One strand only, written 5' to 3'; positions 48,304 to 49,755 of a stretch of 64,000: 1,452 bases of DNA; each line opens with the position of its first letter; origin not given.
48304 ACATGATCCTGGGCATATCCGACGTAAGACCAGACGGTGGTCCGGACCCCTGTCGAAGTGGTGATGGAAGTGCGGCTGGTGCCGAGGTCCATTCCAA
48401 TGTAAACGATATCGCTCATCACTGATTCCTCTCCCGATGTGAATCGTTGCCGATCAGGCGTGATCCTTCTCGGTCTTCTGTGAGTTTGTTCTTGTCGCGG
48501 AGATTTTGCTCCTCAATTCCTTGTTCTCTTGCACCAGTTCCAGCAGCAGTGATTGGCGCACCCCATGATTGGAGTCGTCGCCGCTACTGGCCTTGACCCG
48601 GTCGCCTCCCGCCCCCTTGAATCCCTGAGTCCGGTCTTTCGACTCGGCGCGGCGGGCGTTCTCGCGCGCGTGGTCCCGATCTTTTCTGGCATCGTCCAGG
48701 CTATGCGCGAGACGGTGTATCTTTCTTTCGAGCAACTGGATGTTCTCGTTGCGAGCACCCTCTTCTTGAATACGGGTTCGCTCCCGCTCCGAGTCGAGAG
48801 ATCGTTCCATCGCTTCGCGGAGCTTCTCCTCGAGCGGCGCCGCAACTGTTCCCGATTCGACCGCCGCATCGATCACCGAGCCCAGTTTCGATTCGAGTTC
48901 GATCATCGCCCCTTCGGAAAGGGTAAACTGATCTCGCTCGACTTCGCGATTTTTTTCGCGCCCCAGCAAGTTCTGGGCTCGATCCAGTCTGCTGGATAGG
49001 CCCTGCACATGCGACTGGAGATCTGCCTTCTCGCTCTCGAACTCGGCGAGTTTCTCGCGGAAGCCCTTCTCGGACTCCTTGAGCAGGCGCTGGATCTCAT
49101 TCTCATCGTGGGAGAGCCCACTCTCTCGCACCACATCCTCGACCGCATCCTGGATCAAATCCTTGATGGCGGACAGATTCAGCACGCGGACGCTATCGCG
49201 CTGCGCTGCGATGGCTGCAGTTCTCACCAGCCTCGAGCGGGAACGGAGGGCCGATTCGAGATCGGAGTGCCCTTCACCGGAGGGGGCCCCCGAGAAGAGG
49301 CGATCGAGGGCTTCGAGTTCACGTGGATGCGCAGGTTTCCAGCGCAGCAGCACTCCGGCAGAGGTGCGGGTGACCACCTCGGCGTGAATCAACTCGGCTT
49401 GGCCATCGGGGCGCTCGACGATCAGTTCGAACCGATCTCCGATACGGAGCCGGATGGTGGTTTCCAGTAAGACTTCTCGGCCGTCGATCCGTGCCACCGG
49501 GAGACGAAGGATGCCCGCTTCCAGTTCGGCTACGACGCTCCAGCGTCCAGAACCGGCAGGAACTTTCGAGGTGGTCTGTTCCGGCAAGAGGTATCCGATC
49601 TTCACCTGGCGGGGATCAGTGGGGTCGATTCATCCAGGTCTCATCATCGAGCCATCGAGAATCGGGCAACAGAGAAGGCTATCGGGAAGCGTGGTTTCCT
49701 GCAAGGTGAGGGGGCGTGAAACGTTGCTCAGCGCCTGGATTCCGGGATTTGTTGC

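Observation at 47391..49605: MamK-like actin gene paired with a long coiled-coil protein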

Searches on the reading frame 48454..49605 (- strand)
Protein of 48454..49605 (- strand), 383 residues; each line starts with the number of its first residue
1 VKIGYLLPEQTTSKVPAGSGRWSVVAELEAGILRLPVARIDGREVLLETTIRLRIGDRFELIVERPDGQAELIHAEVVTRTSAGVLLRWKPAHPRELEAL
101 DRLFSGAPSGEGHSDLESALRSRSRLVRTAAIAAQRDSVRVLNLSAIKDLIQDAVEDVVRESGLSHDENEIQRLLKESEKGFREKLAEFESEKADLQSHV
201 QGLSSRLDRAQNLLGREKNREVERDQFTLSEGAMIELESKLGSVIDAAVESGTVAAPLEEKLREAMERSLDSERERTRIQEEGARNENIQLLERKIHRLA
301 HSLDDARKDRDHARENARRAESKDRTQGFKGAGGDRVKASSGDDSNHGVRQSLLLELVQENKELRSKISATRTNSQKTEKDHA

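Call 3: search_protein_families(library=pfam, proteins=[window:48454-49605:-], max_evalue=0.1)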
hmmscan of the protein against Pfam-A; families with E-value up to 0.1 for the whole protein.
window:48454-49605:- (383 aa): 3 families
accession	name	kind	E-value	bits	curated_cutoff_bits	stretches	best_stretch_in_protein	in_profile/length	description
PF14362.11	DUF4407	-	0.00035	20.4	31.3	1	168-224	118-173/297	Domain of unknown function (DUF4407)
PF04513.17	Baculo_PEP_C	-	0.07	13.6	38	0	102-207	6-108/140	Baculovirus polyhedron envelope protein, PEP, C terminus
PF04728.18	LPP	-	0.073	13.9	29.1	1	288-321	8-41/53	Lipoprotein leucine-zipper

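Call 4: search_protein_families(library=ncbifam, proteins=[window:48454-49605:-], max_evalue=0.1)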
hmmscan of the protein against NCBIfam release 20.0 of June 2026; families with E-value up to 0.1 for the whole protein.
window:48454-49605:- (383 aa): 0 families

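Call 16: find_homologous_proteins(query=window:48454-49605:-, max_evalue=0.001)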
Query window:48454-49605:- (383 aa): 36 proteins with E <= 0.001 among 8000 candidates.
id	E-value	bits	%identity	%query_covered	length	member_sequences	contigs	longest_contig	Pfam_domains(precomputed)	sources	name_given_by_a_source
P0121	1.9e-232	789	100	100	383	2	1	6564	-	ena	-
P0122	1.8e-228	776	100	98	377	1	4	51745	-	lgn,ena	-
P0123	8.3e-220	747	95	100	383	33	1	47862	-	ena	-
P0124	1.1e-183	628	82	98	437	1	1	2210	-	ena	-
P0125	3.1e-175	600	82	95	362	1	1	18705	-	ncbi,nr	ncbi:MAG: hypothetical protein OSB09_07380 [Planctomycetota bacterium]|nr:hypothetical protein [Plan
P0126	8.1e-157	540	74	98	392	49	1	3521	-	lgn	-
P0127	9.6e-156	536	72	99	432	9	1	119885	-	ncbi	-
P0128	1.0e-148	513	74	94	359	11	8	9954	-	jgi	jgi:hypothetical protein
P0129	2.8e-132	459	63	98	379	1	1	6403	-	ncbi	ncbi:MAG: hypothetical protein AAEJ04_07425 [Planctomycetota bacterium]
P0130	3.3e-132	459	63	97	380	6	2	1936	-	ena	-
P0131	2.0e-131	457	61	98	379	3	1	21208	-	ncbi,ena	-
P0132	2.6e-131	456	61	98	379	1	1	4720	-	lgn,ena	-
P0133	3.8e-131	456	61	98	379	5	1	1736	-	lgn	-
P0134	3.2e-127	443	61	98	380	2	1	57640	PF14362.12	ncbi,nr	ncbi:MAG: hypothetical protein VX764_09255 [Planctomycetota bacterium]|nr:hypothetical protein [Plan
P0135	5.4e-127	442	61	98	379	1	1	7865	-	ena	-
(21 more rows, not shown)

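Call 32: search_protein_representatives(alignment_id=A2)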
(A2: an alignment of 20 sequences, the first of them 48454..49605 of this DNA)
Query: 20 sequences, 379 profile positions. Proteins with E-value up to 0.001 (for the whole library): 219; up to 1e-10: 168; up to 1e-30: 129. The best 150 are listed.
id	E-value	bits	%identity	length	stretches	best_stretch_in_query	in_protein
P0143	4.6e-181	618.1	-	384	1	5-378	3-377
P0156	8.9e-112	390.1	-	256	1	125-379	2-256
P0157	6.2e-103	361.0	-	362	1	15-364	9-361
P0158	1.0e-80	287.9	-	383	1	19-367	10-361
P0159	5.2e-65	236.2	-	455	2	105-365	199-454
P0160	4.5e-57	210.1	-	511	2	87-367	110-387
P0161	1.4e-56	208.4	-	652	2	111-369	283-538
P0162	3.6e-56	207.1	-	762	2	107-372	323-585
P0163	5.1e-56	206.6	-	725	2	108-368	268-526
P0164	8.3e-56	205.9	-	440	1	80-371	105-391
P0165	2.2e-55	204.5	-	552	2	108-367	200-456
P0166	2.4e-55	204.4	-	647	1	109-365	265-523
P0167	6.0e-55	203.1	-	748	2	109-367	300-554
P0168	6.3e-55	203.0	-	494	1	109-367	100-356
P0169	8.8e-55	202.5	-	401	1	31-365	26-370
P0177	1.0e-53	199.1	-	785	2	110-372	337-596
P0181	3.0e-53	197.5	-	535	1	110-368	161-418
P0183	4.7e-53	196.8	-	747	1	108-364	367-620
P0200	2.7e-51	191.0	-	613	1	109-369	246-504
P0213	1.5e-49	185.4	-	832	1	110-368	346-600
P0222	5.6e-49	183.4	-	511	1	109-365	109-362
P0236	3.0e-47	177.8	-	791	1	111-368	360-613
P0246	1.7e-44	168.6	-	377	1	29-363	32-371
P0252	1.4e-43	165.7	-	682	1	109-371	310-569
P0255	3.0e-43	164.6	-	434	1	112-374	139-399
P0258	2.8e-42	161.4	-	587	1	109-366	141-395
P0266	6.8e-41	156.8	-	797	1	117-369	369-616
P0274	2.5e-37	145.1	-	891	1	110-364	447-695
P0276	8.5e-37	143.3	-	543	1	107-377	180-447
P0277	4.2e-36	141.1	-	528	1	113-371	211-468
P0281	5.4e-33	130.8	-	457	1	116-366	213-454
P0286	4.8e-28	114.6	-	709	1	120-364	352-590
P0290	9.4e-25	103.7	-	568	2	108-369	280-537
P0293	1.1e-21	93.7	-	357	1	178-370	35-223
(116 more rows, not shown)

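Call 33: search_protein_families(library=pfam, proteins=[P0162, P0163, P0167, P0177, P0213, P0236, P0274, P0183, P0161, P0266], max_evalue=0.01)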
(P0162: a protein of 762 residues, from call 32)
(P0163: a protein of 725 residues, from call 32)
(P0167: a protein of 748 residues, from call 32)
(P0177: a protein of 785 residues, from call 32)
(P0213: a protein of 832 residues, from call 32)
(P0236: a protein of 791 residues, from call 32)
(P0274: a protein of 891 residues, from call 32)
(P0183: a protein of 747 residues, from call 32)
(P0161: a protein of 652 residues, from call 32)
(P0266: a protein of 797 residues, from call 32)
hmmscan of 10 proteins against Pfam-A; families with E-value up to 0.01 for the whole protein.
P0162 (762 aa): 2 families
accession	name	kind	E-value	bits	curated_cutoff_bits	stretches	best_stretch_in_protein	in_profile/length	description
PF13166.12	AAA_13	-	0.0006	19.1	36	1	394-534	311-450/713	AAA domain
PF25764.1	KIF21A_4th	-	0.0043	17.2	33.1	0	486-534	39-88/183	KIF21A-like domain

P0163 (725 aa): 1 family
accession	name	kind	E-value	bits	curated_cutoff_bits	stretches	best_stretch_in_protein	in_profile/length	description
PF13166.12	AAA_13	-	0.00071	18.8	36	1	303-479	272-451/713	AAA domain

P0167 (748 aa): 1 family
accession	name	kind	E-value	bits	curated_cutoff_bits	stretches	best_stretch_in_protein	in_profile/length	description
PF02996.22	Prefoldin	-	0.00085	19.7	23.2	0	474-510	76-112/120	Prefoldin subunit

P0177 (785 aa): 0 families

P0213 (832 aa): 0 families

P0236 (791 aa): 0 families

P0274 (891 aa): 0 families

P0183 (747 aa): 0 families

P0161 (652 aa): 2 families
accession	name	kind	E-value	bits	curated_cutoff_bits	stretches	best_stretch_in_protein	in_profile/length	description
PF13166.12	AAA_13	-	0.0025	17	36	1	351-498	312-458/713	AAA domain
PF14362.11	DUF4407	-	0.0066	16.2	31.3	0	429-489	107-167/297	Domain of unknown function (DUF4407)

P0266 (797 aa): 0 families

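Call 34: predict_structure(alignment_id=A2)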
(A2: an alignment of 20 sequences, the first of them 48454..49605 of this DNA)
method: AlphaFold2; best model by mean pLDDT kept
length: 383 residues; sequences in the alignment: 20
mean_pLDDT: 70.6   pTM: 0.29
mean pLDDT of the five models: 70.6, 68.0, 67.7, 67.1, 63.7
residues with pLDDT >= 90: 28; 70-90: 223; 50-70: 52; < 50: 80
segments of 3 or more residues with pLDDT < 50: 1-19, 107-143, 325-342, 379-383
pLDDT, mean of each block of 10 residues (from residue 1): 30 36 72 77 83 81 77 87 86 79 61 42 46 42 60 75 68 81 82 85 88 78 54 74 79 75 82 84 88 93 92 85 50 36 61 85 83 56 43
secondary structure, 60 per line:
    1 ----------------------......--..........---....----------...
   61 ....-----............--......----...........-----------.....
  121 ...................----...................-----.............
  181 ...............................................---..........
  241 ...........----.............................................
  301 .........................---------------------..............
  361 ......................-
elements in order: E23-28 E31-40 E44-47 E58-64 E70-81 E84-89 H94-104 H116-139 H144-162 H168-227 H231-251 H256-325 H347-382

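Call 37: fold_search(model_id=the predicted structure, library=pdb)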
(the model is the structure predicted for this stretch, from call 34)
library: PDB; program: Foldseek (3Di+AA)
matches with E <= 10: 958; with E <= 0.001: 9
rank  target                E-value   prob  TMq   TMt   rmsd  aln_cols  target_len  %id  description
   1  4rt0_C                4.8e-05  1.00  0.20  0.64   4.1        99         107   13  Structure of the Alg44 PilZ domain from Pseudomonas aeruginosa PAO1 in complex with c-di-GMP (released 2015-04-08)
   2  4rt1_A                1.9e-04  1.00  0.20  0.63   4.1        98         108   12  Structure of the Alg44 PilZ domain (R95A mutant) from Pseudomonas aeruginosa PAO1 in complex with c-di-GMP (released 2015-04-08)
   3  4rt0_A                1.9e-04  1.00  0.20  0.61   4.4        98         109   13  Structure of the Alg44 PilZ domain from Pseudomonas aeruginosa PAO1 in complex with c-di-GMP (released 2015-04-08)
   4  4rt1_B                2.1e-04  1.00  0.21  0.65   4.2        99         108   13  Structure of the Alg44 PilZ domain (R95A mutant) from Pseudomonas aeruginosa PAO1 in complex with c-di-GMP (released 2015-04-08)
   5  4xrn_C                4.3e-04  1.00  0.20  0.62   3.0        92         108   12  Pilz domain with c-di-gmp of a protein from Pseudomonas aeruginosa (released 2016-02-03)
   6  4xrn_B                4.6e-04  1.00  0.20  0.64   3.2        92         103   12  Pilz domain with c-di-gmp of a protein from Pseudomonas aeruginosa (released 2016-02-03)
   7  4xrn_A                5.5e-04  1.00  0.20  0.62   3.3        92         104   11  Pilz domain with c-di-gmp of a protein from Pseudomonas aeruginosa (released 2016-02-03)
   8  9b8v_E                5.5e-04  1.00  0.19  0.09  18.7       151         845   14  AlphaFold2 informed cryo-EM model of the E. coli cellulose synthase BcsAG3B6 complex (released 2025-02-19)
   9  4rt0_B                7.0e-04  1.00  0.20  0.62   3.1        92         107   12  Structure of the Alg44 PilZ domain from Pseudomonas aeruginosa PAO1 in complex with c-di-GMP (released 2015-04-08)
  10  4xrn_D                1.3e-03  1.00  0.20  0.65   2.5        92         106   13  Pilz domain with c-di-gmp of a protein from Pseudomonas aeruginosa (released 2016-02-03)
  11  9fnn_A                2.3e-03  1.00  0.18  0.09  18.6       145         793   13  Cryo-EM structure of the c-di-GMP-saturated 'crown'less Bcs macrocomplex for cellulose secretion in E. coli (released 2024-10-16)
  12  1ywu_MODEL_1_A        3.7e-03  1.00  0.18  0.48   4.5        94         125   10  Solution NMR structure of Pseudomonas Aeruginosa protein PA4608. Northeast Structural Genomics target PaT7 (released 2005-03-29)
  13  8u0i                  4.2e-03  1.00  0.17  0.65   2.6        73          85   22  Crystal structure of PA0012 complexed with cyclic-di-GMP from Pseudomonas aeruginosa (released 2024-09-04)
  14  9fp0_A                4.2e-03  1.00  0.20  0.10  19.5       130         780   15  Cryo-EM structure of the 'crown'less Bcs macrocomplex for E. coli cellulose secretion in non-saturating c-di-GMP (loca (released 2024-10-16)
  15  5y6f                  5.0e-03  1.00  0.19  0.31   9.6       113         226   16  Crystal structure of YcgR in complex with c-di-GMP from Escherichia coli (released 2018-07-18)
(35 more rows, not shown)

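Call 48: find_encoding_contigs(protein=P0274, flank=5000, max_places=2)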
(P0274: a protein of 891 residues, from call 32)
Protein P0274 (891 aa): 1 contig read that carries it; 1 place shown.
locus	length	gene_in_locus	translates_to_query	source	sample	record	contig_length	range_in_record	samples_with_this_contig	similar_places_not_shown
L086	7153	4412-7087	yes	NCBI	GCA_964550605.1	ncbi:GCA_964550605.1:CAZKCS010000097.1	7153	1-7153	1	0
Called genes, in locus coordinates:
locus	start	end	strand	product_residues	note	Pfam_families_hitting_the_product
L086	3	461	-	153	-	?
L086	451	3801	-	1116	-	PF04542:Sigma70_r2 (weak), PF04545:Sigma70_r4 (faint), PF08281:Sigma70_r4_2, PF17164:DUF5122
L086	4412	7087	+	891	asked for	-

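Call 49: find_encoding_contigs(protein=P0286, flank=5000, max_places=2)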
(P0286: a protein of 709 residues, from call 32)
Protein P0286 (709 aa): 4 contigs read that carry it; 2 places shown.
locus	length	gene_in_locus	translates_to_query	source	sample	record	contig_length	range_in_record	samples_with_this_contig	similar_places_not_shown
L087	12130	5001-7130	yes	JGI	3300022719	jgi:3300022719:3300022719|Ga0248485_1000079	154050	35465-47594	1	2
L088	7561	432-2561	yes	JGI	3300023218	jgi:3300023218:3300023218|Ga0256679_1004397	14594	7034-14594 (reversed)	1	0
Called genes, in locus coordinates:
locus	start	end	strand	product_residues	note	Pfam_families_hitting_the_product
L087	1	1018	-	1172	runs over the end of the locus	PF00580:UvrD-helicase, PF13245:AAA_19, PF13361:UvrD_C, PF13538:UvrD_C_2 (faint)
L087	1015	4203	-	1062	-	PF04257:RecC_N, PF27451:RecC_4th, PF17946:RecC_C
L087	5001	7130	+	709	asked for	-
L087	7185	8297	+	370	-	PF06723:MreB_Mbl, PF25229:Salactin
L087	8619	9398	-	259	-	PF13424:TPR_12 (weak)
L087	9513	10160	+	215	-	PF09601:DUF2459 (weak)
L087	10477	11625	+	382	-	PF01053:Cys_Met_Meta_PP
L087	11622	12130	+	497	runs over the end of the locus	PF01053:Cys_Met_Meta_PP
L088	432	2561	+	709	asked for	-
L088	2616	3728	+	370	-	PF06723:MreB_Mbl, PF25229:Salactin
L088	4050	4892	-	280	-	PF13424:TPR_12 (weak)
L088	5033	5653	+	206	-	PF09601:DUF2459 (weak)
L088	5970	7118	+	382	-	PF01053:Cys_Met_Meta_PP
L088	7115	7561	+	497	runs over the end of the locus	PF01053:Cys_Met_Meta_PP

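Call 50: find_encoding_contigs(protein=P0290, flank=5000, max_places=2)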
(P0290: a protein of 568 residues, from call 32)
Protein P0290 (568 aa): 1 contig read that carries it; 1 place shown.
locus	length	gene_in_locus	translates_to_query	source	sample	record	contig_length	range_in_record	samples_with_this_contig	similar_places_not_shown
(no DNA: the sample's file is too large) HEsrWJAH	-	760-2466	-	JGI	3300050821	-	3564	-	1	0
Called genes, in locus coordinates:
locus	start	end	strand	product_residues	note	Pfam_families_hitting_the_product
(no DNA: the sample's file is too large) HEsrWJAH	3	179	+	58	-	?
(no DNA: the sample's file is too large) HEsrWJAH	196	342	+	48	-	-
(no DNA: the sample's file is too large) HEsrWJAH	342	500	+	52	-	-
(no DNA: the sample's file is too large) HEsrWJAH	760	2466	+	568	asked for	-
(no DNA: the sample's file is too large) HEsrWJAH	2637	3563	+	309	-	?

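Call 61: find_homologous_proteins(query=A3, max_evalue=0.00001)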
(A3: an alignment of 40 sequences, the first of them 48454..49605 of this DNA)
Query A3 (40 sequences) (383 aa, profile of the alignment): 37 proteins with E <= 0.00001 among 8000 candidates.
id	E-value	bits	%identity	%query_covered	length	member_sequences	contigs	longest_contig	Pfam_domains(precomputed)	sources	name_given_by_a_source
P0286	7.5e-140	486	29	63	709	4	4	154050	-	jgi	-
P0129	5.1e-116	407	63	98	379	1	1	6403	-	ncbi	ncbi:MAG: hypothetical protein AAEJ04_07425 [Planctomycetota bacterium]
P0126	1.6e-115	405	74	98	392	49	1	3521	-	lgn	-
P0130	1.9e-115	405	63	97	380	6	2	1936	-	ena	-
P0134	2.1e-115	405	61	98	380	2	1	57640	PF14362.12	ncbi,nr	ncbi:MAG: hypothetical protein VX764_09255 [Planctomycetota bacterium]|nr:hypothetical protein [Plan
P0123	7.5e-113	396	95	100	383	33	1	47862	-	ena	-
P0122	9.1e-113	396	100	98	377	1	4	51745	-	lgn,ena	-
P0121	4.6e-112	394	100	100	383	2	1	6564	-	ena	-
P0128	5.1e-112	394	74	94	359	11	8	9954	-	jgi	jgi:hypothetical protein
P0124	2.5e-111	391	82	98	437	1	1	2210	-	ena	-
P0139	4.6e-111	391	61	98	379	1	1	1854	-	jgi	jgi:hypothetical protein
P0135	7.0e-111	390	61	98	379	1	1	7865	-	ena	-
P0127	1.2e-110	389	72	99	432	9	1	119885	-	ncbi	-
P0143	1.5e-110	389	59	94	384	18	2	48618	-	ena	-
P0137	3.3e-110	388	61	98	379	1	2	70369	-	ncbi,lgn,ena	-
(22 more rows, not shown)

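Call 62: list_cluster_members(proteins=[P0159, P0162, P0164, P0169, P0177, P0213, P0246, P0276, P0281, P0290])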
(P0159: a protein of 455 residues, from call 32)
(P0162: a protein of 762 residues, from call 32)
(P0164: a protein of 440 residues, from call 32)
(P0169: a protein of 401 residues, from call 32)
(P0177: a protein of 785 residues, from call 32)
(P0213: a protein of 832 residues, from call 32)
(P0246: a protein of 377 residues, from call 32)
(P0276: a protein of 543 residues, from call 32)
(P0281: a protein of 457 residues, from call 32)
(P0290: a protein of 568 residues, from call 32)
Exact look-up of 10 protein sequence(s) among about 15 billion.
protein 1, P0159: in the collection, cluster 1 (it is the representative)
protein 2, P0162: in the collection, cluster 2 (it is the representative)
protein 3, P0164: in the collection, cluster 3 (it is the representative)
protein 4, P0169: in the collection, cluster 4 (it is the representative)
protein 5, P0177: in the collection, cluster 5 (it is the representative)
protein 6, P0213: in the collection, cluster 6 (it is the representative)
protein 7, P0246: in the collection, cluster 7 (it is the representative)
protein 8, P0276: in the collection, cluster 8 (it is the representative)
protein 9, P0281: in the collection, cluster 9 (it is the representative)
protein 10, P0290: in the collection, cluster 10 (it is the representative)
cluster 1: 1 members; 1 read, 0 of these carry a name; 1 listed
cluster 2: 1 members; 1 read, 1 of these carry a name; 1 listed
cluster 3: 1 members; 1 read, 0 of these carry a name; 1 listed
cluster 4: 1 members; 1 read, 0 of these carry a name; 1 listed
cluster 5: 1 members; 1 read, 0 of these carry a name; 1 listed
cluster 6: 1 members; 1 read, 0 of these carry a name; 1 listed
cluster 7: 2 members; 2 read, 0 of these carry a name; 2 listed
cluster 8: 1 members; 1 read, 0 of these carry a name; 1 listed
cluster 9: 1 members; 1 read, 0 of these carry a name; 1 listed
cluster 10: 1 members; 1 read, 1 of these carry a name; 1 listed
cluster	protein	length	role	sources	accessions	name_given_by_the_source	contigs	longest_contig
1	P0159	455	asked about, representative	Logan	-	-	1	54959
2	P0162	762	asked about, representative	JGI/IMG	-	DNA-binding ferritin-like protein (Dps family)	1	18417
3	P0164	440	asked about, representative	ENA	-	-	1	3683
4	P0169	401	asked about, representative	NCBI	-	-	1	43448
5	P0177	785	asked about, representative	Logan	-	-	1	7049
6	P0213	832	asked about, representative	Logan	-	-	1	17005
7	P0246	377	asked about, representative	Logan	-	-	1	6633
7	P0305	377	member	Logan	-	-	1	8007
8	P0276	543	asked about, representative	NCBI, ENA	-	-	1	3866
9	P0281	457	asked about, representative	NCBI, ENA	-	-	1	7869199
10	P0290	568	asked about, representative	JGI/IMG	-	hypothetical protein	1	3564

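Call 66: search_protein_families(library=pfam, proteins=[L087:4833-7127:+], max_evalue=0.01)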
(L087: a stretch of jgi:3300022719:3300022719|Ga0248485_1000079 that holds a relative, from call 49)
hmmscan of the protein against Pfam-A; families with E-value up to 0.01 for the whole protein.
L087:4833-7127:+ (765 aa): 2 families
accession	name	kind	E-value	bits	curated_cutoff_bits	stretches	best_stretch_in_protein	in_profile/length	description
PF13166.12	AAA_13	-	0.0045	16.2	36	1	453-606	298-452/713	AAA domain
PF07238.19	PilZ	-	0.0069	17.1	22.5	0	83-155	23-100/102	PilZ domain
